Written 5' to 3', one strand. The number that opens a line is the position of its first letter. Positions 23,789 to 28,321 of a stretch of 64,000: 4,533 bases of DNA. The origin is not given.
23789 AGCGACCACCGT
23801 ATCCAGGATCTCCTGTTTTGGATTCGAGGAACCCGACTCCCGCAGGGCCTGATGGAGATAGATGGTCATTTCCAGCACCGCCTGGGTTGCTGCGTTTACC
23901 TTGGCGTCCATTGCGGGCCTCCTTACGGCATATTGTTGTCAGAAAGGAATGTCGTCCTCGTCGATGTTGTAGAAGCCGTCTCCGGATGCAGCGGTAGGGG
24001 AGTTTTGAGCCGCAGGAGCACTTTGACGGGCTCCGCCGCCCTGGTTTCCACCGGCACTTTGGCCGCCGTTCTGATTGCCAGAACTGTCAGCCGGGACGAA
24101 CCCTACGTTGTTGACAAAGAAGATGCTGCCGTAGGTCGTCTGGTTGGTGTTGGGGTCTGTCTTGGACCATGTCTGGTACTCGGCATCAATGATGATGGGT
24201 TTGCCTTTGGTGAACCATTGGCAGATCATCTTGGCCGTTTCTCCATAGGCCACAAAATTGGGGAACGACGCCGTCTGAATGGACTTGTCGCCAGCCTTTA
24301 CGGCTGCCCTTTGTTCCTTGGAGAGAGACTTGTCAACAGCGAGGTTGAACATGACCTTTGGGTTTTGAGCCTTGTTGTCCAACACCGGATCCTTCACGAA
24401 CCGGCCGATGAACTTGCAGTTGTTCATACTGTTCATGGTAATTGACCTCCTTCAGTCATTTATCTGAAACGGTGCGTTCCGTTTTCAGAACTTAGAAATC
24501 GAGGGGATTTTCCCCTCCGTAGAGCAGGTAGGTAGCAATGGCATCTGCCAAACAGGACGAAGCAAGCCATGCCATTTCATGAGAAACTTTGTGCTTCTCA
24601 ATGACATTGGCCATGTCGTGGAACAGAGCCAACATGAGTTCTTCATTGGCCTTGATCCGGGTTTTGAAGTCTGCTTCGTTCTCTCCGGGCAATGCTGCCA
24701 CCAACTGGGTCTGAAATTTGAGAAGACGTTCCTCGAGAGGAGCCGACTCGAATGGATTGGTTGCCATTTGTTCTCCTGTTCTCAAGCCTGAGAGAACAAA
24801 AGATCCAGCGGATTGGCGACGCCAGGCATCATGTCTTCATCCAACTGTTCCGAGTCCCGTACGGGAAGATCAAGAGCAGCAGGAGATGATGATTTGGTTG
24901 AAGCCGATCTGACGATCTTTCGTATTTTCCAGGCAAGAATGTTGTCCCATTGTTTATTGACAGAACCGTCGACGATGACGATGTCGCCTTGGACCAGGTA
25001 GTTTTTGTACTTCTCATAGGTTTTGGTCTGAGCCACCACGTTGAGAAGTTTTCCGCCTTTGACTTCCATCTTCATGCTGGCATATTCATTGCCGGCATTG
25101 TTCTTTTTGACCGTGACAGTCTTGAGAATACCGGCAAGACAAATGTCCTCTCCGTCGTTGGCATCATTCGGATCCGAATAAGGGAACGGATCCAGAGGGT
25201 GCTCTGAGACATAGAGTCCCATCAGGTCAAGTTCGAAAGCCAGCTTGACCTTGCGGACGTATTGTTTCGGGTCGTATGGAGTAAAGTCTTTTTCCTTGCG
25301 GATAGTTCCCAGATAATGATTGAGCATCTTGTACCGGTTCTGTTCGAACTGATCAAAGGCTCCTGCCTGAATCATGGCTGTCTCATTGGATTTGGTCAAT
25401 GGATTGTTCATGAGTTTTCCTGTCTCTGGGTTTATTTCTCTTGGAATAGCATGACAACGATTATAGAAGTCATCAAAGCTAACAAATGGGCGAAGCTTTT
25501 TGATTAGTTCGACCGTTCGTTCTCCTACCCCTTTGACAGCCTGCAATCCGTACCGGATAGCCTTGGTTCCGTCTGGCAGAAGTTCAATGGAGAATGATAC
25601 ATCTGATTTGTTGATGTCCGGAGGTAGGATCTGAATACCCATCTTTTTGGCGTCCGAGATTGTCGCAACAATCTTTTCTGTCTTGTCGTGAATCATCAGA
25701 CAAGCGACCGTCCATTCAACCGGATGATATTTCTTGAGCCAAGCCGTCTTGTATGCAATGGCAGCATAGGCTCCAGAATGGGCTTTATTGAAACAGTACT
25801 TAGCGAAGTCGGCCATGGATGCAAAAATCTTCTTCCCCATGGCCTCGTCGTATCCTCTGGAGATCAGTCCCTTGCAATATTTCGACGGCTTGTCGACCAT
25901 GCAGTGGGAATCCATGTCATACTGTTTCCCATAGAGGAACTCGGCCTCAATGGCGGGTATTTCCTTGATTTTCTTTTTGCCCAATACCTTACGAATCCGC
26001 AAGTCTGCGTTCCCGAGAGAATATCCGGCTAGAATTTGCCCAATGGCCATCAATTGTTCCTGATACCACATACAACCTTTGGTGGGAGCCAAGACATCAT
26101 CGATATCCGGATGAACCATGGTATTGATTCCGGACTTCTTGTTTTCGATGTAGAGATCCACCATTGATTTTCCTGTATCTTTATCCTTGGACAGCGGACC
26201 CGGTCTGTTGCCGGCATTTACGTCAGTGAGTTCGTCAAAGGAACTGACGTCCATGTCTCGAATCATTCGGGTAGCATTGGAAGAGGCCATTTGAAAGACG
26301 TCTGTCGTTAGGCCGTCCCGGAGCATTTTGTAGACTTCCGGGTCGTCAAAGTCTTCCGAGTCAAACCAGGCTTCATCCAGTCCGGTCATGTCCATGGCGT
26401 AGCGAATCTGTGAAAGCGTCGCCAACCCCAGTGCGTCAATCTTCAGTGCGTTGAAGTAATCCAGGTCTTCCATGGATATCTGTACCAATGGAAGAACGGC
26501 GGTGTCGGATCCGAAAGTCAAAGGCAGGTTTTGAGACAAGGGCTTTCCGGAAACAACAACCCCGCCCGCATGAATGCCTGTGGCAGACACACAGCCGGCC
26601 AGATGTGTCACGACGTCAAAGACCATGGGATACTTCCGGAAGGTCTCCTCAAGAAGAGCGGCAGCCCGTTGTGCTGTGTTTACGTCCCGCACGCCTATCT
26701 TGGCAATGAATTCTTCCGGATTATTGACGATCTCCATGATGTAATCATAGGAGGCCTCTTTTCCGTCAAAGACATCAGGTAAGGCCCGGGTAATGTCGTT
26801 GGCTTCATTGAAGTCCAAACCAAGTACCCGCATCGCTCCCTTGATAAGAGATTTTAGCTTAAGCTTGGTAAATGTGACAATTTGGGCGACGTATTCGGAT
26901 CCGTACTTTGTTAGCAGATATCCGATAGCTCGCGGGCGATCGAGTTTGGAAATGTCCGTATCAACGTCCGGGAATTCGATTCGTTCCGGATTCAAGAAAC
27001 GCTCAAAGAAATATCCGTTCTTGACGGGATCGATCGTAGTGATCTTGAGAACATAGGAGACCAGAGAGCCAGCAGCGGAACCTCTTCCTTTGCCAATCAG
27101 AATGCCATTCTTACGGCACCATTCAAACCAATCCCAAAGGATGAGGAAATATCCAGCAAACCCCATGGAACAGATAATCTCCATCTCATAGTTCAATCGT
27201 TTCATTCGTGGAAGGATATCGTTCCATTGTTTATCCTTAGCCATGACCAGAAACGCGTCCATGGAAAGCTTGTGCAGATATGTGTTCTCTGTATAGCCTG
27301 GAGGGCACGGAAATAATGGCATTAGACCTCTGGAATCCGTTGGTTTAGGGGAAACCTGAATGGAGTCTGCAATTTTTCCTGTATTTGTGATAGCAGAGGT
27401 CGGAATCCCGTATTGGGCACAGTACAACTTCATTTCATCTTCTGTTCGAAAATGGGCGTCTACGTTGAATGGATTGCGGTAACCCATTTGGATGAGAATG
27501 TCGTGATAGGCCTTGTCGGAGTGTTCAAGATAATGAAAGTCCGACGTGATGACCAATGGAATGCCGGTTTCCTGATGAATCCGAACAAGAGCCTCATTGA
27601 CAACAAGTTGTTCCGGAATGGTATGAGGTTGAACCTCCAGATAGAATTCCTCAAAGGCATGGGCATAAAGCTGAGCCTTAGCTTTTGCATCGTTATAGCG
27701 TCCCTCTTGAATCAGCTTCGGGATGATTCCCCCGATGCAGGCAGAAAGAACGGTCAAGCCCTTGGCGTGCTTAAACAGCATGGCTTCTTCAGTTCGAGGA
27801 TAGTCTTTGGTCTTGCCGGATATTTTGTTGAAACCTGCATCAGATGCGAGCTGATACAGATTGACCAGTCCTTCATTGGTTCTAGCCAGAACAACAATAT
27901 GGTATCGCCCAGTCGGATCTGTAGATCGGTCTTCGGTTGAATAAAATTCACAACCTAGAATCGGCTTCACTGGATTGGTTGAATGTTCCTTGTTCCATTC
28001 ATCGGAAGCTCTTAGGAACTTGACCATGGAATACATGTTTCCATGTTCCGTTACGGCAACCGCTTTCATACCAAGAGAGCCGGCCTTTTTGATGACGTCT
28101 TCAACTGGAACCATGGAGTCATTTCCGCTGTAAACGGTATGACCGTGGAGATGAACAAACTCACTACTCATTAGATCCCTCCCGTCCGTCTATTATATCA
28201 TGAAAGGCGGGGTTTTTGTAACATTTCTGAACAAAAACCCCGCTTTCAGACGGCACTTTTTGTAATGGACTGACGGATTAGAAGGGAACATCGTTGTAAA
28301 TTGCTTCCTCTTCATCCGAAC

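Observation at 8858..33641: Clamp-binding-like motif NPLDxL[F/L] recurs at the termini of at least six proteins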

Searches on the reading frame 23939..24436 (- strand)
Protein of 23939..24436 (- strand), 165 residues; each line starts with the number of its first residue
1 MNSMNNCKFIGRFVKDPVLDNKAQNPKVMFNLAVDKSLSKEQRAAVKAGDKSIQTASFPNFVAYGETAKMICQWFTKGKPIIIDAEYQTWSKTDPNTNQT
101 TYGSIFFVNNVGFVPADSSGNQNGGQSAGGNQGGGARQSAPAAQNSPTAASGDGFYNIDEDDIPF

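Call 64: search_protein_families(library=pfam, proteins=[window:23939-24436:-], max_evalue=0.001)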
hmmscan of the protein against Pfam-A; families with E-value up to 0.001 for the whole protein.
window:23939-24436:- (165 aa): 1 family
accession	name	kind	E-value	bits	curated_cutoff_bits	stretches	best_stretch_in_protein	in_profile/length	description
PF00436.31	SSB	-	1.7e-09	38.1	26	1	4-112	1-102/104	Single-strand binding protein family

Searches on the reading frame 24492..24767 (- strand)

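Call 5: search_protein_families(library=pfam, proteins=[window:24492-24767:-], max_evalue=0.01)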
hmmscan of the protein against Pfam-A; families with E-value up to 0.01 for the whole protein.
window:24492-24767:- (91 aa): 1 family
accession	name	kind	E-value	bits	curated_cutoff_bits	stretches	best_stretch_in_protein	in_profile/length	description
PF08386.16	Abhydrolase_4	-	0.0025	18.3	21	1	29-86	41-96/103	TAP-like protein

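Call 32: search_protein_families(library=phrogs, proteins=[window:24492-24767:-], max_evalue=0.001)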
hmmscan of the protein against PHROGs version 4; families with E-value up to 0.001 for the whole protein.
window:24492-24767:- (91 aa): 0 families

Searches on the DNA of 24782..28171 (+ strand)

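Call 4: search_dna_similar(query=window:24782-28171:+, collection=phages, mode=near, max_rows=15)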
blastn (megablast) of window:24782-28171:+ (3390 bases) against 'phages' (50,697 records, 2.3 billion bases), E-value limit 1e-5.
No match.
